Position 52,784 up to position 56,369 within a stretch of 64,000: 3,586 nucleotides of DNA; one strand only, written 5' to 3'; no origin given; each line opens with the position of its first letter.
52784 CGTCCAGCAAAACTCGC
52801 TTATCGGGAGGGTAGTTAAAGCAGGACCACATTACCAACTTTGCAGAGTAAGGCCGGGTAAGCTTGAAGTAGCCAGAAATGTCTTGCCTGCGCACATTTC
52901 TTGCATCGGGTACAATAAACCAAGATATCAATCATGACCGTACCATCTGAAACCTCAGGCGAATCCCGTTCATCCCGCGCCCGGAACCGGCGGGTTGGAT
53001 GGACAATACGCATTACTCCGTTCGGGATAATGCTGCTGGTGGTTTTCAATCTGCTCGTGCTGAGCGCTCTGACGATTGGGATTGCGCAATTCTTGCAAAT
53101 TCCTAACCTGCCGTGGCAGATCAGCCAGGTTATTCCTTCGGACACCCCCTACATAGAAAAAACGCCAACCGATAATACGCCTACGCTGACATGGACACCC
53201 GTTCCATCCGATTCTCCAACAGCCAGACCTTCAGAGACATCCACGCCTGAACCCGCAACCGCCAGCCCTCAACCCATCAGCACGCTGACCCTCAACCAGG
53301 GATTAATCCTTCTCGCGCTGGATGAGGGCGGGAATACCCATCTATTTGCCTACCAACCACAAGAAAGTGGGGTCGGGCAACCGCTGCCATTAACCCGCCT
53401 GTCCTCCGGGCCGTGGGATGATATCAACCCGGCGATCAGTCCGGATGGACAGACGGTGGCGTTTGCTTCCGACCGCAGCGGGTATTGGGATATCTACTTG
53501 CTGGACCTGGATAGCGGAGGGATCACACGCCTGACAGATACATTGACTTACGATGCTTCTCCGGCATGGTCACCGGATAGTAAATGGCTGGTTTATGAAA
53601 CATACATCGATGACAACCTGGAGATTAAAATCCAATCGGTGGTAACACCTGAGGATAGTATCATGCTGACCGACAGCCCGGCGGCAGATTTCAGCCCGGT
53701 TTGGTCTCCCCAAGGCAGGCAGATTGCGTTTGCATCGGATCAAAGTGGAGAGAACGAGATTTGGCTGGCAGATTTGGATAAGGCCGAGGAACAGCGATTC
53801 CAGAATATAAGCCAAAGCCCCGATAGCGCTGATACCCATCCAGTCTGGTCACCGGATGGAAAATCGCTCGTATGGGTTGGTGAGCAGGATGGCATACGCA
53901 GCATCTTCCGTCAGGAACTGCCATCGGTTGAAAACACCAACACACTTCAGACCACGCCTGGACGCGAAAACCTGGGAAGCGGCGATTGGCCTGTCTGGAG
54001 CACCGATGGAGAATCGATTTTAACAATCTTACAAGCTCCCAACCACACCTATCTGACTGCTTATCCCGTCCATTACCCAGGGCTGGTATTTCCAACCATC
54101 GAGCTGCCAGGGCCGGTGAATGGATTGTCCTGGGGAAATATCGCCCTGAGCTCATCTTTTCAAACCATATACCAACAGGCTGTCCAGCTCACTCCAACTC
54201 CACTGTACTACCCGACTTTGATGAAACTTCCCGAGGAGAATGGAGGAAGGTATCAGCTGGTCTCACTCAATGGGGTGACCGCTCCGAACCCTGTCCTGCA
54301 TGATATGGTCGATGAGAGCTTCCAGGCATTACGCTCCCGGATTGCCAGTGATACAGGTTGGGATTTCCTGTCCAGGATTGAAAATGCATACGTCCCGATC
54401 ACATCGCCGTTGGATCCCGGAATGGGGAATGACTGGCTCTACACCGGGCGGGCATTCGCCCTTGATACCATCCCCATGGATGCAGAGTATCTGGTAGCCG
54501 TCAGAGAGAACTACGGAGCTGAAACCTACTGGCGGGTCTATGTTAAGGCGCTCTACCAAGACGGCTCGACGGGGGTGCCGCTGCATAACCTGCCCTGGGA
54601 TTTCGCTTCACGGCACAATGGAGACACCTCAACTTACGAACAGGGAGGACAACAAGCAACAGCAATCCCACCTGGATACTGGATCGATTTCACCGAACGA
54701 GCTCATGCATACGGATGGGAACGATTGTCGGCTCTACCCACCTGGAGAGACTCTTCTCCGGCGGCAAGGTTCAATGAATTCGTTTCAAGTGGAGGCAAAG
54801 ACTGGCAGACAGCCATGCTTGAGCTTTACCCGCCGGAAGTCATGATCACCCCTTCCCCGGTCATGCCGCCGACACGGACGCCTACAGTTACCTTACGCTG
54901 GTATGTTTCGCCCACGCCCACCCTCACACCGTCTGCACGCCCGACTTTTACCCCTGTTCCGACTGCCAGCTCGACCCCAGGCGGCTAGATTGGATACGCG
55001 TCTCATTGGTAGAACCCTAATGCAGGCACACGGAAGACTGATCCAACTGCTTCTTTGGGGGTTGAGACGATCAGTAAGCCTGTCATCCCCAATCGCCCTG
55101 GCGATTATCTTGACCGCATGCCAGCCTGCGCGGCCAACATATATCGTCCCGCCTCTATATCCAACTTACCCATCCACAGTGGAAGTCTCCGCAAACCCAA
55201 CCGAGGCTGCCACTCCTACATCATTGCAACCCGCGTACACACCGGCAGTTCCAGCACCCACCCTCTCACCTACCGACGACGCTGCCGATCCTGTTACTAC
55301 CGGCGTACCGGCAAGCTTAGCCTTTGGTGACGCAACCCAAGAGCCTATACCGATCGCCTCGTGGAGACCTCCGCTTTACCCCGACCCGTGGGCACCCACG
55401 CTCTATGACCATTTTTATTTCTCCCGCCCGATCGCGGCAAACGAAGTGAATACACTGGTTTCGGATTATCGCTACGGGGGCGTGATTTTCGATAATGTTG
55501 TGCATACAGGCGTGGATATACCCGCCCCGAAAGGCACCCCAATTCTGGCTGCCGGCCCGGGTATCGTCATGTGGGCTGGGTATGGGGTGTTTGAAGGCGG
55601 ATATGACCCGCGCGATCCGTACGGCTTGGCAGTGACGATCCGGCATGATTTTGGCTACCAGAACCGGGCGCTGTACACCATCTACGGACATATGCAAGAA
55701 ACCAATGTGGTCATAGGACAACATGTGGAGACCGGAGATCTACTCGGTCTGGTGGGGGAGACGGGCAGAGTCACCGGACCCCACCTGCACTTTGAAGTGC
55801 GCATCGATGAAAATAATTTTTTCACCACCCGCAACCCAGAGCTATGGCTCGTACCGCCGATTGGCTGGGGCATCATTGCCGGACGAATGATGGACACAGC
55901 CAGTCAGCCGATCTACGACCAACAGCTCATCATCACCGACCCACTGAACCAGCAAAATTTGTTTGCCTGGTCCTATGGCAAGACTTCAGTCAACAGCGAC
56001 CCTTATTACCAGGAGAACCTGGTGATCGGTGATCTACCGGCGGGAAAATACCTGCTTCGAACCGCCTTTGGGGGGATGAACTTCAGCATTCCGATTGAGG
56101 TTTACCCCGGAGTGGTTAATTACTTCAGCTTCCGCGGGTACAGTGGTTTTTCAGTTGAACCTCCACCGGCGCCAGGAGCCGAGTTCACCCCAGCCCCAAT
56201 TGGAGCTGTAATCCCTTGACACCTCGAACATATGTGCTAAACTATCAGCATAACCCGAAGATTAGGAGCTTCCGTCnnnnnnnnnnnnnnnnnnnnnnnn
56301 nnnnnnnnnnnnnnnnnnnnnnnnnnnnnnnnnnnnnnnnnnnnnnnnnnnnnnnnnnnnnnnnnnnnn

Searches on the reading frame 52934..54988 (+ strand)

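Call 66: search_protein_families(library=pfam, proteins=[window:52934-54988:+], max_evalue=0.0001)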
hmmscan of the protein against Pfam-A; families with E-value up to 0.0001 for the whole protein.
window:52934-54988:+ (684 aa): 3 families
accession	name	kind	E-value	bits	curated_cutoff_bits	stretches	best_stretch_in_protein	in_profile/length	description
PF07676.18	PD40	-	1.3e-31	108.2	20.9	2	153-188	1-37/38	WD40-like Beta Propeller Repeat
PF00930.27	DPPIV_N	-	2.4e-07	30.3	22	0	126-219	251-343/354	Dipeptidyl peptidase IV (DPP IV) N-terminal region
PF25174.1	Beta-prop_THOC3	-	1.9e-06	27.5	305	0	251-340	90-169/272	THOC3 beta-propeller domain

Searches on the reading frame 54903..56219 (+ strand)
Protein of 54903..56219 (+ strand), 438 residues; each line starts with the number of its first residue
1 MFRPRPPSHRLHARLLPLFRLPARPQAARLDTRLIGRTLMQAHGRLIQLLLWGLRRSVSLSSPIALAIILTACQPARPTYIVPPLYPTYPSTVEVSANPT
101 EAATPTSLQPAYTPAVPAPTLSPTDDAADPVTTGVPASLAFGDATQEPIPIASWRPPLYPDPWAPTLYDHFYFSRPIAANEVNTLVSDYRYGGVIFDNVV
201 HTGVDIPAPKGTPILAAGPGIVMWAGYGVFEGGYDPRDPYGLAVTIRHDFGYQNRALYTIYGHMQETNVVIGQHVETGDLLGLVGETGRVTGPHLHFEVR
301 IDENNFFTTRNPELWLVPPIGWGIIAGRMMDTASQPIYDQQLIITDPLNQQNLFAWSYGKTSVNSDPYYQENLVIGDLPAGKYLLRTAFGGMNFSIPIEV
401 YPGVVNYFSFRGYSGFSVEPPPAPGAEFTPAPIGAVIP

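Call 66: search_protein_families(library=pfam, proteins=[window:54903-56219:+], max_evalue=0.0001)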
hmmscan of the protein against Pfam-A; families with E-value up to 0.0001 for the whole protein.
window:54903-56219:+ (438 aa): 1 family
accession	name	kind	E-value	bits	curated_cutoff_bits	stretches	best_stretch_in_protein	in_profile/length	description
PF01551.29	Peptidase_M23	-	1.2e-24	86.7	28.7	1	200-304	2-92/96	Peptidase family M23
